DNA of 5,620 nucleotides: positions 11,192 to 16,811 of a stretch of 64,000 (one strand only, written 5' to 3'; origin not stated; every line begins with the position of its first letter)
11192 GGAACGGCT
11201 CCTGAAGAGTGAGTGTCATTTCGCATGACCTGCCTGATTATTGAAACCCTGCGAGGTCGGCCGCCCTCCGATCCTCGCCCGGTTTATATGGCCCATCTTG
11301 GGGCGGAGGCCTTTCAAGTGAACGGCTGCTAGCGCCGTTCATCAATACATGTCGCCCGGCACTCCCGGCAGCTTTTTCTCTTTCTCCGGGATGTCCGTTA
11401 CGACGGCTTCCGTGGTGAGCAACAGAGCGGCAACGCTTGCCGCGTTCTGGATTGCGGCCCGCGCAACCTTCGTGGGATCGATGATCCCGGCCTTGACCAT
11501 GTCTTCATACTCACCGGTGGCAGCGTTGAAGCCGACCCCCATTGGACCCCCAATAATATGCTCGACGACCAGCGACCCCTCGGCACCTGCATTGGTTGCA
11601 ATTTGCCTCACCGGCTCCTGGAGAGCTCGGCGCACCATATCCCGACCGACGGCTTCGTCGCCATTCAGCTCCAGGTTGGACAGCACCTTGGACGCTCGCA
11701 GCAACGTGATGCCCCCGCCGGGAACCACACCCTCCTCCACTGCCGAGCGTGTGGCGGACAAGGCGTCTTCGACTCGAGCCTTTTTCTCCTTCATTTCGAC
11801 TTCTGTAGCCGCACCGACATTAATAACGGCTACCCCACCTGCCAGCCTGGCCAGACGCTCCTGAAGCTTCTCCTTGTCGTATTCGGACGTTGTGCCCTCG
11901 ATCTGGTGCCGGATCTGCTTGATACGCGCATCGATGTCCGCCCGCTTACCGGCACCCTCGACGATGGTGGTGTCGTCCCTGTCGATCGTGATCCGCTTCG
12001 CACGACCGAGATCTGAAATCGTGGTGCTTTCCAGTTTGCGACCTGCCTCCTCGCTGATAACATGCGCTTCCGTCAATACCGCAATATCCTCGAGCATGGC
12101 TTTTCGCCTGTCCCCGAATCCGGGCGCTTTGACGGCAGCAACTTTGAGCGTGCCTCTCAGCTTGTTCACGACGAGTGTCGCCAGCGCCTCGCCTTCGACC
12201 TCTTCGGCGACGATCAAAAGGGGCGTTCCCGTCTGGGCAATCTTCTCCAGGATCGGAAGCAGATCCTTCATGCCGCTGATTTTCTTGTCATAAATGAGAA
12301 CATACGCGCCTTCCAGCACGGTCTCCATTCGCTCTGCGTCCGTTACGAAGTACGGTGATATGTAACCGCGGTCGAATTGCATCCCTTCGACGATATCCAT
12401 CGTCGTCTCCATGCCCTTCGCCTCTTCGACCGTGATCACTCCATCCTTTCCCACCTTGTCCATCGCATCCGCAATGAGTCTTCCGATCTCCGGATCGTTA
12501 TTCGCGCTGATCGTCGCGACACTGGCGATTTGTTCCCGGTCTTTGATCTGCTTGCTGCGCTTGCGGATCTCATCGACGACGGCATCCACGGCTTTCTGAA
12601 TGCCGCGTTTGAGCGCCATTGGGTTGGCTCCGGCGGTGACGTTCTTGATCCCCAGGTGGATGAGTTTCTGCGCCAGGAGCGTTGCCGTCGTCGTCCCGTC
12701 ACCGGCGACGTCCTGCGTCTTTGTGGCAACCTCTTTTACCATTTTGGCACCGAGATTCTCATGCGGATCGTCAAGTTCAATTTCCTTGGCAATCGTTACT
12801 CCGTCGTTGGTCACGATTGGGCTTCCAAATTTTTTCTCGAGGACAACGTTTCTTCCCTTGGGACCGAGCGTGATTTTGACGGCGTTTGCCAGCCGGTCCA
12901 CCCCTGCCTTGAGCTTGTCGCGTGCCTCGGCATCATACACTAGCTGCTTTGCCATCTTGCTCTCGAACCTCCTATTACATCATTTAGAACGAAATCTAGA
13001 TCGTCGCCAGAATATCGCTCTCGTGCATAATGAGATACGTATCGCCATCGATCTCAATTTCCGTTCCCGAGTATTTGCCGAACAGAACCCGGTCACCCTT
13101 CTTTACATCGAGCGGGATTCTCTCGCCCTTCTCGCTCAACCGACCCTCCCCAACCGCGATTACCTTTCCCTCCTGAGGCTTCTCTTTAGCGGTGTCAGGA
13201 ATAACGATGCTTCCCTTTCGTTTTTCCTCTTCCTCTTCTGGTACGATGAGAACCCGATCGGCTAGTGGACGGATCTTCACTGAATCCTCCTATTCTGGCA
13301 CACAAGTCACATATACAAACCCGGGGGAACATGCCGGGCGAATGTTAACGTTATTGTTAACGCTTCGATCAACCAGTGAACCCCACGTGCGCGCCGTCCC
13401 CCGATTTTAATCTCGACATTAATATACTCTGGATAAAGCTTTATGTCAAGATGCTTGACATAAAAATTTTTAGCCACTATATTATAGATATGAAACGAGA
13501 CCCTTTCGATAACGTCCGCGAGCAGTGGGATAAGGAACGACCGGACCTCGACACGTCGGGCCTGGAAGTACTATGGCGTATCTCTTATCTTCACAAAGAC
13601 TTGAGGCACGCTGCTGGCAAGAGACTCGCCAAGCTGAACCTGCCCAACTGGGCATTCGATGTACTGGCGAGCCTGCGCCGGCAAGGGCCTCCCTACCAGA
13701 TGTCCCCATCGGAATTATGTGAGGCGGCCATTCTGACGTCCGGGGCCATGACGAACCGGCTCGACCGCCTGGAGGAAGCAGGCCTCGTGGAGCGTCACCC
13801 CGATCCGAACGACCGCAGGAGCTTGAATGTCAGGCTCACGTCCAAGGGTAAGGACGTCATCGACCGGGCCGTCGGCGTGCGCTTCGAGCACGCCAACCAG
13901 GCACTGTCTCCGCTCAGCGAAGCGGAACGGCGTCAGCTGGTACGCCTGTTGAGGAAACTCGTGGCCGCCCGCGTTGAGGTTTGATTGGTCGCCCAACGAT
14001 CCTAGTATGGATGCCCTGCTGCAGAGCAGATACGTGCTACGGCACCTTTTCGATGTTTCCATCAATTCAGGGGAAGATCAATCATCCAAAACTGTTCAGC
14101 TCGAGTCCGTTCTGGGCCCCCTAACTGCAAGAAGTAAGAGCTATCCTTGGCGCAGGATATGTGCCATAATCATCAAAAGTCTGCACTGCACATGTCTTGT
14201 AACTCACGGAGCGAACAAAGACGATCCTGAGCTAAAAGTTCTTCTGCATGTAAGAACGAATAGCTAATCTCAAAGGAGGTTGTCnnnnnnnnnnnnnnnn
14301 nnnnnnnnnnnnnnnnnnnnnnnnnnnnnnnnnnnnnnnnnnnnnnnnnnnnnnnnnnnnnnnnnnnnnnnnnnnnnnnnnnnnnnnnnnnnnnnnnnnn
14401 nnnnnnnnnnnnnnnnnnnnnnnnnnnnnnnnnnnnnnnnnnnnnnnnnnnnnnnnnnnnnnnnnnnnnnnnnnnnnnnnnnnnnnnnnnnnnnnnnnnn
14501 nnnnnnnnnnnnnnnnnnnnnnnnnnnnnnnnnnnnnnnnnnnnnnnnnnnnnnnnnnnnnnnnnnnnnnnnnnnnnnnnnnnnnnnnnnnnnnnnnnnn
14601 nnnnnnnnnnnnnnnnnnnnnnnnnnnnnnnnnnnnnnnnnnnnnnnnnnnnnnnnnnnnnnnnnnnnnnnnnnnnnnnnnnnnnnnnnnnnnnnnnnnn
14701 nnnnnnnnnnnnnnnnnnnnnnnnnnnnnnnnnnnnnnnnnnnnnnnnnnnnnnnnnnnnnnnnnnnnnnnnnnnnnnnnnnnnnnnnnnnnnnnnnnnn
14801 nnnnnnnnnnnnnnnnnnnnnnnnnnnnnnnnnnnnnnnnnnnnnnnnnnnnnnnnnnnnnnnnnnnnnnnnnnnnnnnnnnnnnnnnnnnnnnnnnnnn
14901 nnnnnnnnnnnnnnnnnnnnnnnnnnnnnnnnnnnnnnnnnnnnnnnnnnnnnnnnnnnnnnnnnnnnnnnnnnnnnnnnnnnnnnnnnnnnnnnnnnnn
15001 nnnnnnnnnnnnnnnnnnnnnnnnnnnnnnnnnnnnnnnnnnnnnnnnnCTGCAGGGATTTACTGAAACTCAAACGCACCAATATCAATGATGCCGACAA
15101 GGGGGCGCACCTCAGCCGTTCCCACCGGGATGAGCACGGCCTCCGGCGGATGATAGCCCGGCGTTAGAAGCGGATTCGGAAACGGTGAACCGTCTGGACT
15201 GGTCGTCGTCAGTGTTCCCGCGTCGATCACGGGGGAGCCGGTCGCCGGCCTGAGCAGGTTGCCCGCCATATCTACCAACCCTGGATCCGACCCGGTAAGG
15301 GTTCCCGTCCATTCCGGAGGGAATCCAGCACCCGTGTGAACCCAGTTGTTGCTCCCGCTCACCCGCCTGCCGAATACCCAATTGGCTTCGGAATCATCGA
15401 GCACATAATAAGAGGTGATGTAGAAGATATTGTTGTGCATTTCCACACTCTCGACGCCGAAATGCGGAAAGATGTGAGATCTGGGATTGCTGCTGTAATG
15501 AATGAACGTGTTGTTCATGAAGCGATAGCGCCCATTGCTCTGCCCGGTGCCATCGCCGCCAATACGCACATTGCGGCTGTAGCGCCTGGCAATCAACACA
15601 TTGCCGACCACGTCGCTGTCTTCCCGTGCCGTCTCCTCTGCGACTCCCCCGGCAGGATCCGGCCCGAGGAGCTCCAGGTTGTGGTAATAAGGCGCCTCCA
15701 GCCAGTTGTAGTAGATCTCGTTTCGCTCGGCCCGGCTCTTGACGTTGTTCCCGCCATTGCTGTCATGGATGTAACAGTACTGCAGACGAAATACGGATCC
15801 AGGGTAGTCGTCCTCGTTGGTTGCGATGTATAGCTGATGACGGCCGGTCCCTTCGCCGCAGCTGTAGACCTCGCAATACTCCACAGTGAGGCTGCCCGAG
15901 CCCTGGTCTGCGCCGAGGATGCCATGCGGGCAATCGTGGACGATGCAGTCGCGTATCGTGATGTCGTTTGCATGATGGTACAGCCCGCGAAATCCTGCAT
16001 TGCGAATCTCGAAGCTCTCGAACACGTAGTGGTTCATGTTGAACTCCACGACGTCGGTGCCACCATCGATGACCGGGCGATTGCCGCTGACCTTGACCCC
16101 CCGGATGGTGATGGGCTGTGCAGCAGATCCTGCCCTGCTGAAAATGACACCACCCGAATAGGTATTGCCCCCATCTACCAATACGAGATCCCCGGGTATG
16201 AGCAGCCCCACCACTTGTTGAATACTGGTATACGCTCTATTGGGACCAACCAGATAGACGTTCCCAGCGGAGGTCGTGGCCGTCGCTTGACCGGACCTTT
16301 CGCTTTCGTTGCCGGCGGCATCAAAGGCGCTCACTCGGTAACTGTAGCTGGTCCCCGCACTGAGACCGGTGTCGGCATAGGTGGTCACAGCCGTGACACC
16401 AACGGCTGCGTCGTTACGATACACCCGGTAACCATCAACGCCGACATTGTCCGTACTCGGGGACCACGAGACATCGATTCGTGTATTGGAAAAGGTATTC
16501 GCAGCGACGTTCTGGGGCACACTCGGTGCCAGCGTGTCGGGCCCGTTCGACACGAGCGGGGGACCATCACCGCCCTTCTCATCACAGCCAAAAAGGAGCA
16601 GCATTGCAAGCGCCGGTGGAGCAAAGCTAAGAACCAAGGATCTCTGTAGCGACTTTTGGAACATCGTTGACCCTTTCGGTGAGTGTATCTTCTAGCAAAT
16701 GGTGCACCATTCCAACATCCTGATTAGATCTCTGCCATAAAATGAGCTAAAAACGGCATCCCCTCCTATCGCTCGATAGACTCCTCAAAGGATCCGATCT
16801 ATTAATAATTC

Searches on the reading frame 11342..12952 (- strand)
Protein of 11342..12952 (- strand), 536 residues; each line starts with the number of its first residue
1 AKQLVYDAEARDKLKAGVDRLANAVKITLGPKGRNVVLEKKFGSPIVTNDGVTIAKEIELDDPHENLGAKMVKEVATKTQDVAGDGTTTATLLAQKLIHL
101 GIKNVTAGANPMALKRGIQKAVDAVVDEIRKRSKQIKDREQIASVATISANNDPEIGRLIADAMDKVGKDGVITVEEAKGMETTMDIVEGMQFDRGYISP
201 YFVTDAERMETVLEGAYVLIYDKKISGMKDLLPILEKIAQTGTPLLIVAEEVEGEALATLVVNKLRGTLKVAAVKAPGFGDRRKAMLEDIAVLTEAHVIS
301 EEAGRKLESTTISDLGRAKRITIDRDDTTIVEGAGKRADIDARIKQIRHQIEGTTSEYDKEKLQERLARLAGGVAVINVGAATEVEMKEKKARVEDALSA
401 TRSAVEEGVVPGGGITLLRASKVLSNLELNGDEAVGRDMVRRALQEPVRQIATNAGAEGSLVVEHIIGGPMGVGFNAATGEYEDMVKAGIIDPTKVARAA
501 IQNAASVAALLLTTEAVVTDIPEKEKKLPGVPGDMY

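Call 9: search_protein_families(library=pfam, proteins=[window:11342-12952:-], max_evalue=0.001)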
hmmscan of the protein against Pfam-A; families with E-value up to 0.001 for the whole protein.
window:11342-12952:- (536 aa): 1 family
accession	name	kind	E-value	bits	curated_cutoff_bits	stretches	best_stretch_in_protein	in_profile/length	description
PF00118.29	Cpn60_TCP1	-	1.5e-79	268.4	34.3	1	21-520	1-488/490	TCP-1/cpn60 chaperonin family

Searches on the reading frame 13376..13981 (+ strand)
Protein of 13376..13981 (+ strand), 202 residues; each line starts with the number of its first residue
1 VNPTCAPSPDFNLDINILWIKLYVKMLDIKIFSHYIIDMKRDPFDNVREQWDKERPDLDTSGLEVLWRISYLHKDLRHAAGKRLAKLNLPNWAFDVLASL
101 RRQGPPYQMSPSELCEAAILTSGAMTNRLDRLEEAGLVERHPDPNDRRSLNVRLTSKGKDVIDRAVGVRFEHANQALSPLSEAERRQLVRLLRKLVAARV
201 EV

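Call 9: search_protein_families(library=pfam, proteins=[window:13376-13981:+], max_evalue=0.001)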
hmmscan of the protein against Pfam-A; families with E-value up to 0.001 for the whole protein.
window:13376-13981:+ (202 aa): 6 families
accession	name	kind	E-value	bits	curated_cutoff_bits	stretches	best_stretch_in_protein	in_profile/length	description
PF12802.13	MarR_2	-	2.2e-13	50.6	27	1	88-149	2-61/61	MarR family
PF01047.28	MarR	-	9.6e-13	48.3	24.6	1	94-149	6-58/59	MarR family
PF13463.12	HTH_27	-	1.4e-07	32.2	22.2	1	108-158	18-68/68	Winged helix DNA-binding domain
PF12840.13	HTH_20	-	0.0006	20.2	27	0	108-140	18-50/51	Helix-turn-helix domain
PF13601.12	HTH_34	-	0.00065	20.2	27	0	108-164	14-71/80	Winged helix DNA-binding domain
PF13412.12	HTH_24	-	0.00094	19.2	21.9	0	109-139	18-48/48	Winged helix-turn-helix DNA-binding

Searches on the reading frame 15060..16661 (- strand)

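Call 9: search_protein_families(library=pfam, proteins=[window:15060-16661:-], max_evalue=0.001)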
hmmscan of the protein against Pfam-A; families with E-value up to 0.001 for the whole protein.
window:15060-16661:- (533 aa): 2 families
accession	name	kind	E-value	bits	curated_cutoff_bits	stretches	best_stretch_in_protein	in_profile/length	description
PF00041.27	fn3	-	7e-10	39.4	25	1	48-127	2-82/84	Fibronectin type III domain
PF13229.12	Beta_helix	-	3.7e-08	33.6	25.9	1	178-322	9-135/158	Right handed beta helix region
